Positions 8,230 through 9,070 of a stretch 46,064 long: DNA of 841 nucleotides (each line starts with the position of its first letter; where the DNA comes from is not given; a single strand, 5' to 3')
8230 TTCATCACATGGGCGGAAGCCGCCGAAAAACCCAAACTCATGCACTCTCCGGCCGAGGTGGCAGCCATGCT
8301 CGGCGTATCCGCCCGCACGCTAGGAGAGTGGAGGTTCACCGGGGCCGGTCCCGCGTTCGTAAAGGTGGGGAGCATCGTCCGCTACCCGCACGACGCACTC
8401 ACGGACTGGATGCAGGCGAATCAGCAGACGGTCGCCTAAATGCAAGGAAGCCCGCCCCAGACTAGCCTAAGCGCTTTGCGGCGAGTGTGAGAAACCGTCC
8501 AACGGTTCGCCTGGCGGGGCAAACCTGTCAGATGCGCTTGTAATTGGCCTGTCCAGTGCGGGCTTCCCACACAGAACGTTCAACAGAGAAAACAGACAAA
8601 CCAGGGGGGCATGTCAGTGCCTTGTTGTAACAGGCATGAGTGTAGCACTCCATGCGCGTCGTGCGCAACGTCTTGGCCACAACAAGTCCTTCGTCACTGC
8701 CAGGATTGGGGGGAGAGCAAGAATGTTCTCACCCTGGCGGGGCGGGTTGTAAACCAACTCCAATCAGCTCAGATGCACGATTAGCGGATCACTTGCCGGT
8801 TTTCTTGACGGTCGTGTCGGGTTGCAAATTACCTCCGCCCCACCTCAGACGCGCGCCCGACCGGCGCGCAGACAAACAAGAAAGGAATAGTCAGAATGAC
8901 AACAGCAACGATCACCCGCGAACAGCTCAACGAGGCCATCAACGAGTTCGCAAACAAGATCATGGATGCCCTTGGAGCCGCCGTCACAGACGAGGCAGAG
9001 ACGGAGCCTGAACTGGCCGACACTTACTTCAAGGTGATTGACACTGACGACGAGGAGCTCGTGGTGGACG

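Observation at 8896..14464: Tandem expansion of one small-protein family: about 13 paralogues in 5.6 kb next to the integrase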

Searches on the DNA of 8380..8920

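Call 80: search_rna_families(source=window, start=8380, end=8920, threshold=evalue, max_evalue=10, show_alignments=2)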
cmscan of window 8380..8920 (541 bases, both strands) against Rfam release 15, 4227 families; matches with E-value up to 10: 2.
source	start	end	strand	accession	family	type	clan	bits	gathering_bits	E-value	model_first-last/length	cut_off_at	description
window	8643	8702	-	RF01170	snoU61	Gene; snRNA; snoRNA; CD-box;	CL00067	15.2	55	2.7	1-84/84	no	Small nucleolar RNA U61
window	8581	8616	+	RF00173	Hairpin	Gene; ribozyme;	-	14.1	65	5.7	1-52/52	no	Hairpin ribozyme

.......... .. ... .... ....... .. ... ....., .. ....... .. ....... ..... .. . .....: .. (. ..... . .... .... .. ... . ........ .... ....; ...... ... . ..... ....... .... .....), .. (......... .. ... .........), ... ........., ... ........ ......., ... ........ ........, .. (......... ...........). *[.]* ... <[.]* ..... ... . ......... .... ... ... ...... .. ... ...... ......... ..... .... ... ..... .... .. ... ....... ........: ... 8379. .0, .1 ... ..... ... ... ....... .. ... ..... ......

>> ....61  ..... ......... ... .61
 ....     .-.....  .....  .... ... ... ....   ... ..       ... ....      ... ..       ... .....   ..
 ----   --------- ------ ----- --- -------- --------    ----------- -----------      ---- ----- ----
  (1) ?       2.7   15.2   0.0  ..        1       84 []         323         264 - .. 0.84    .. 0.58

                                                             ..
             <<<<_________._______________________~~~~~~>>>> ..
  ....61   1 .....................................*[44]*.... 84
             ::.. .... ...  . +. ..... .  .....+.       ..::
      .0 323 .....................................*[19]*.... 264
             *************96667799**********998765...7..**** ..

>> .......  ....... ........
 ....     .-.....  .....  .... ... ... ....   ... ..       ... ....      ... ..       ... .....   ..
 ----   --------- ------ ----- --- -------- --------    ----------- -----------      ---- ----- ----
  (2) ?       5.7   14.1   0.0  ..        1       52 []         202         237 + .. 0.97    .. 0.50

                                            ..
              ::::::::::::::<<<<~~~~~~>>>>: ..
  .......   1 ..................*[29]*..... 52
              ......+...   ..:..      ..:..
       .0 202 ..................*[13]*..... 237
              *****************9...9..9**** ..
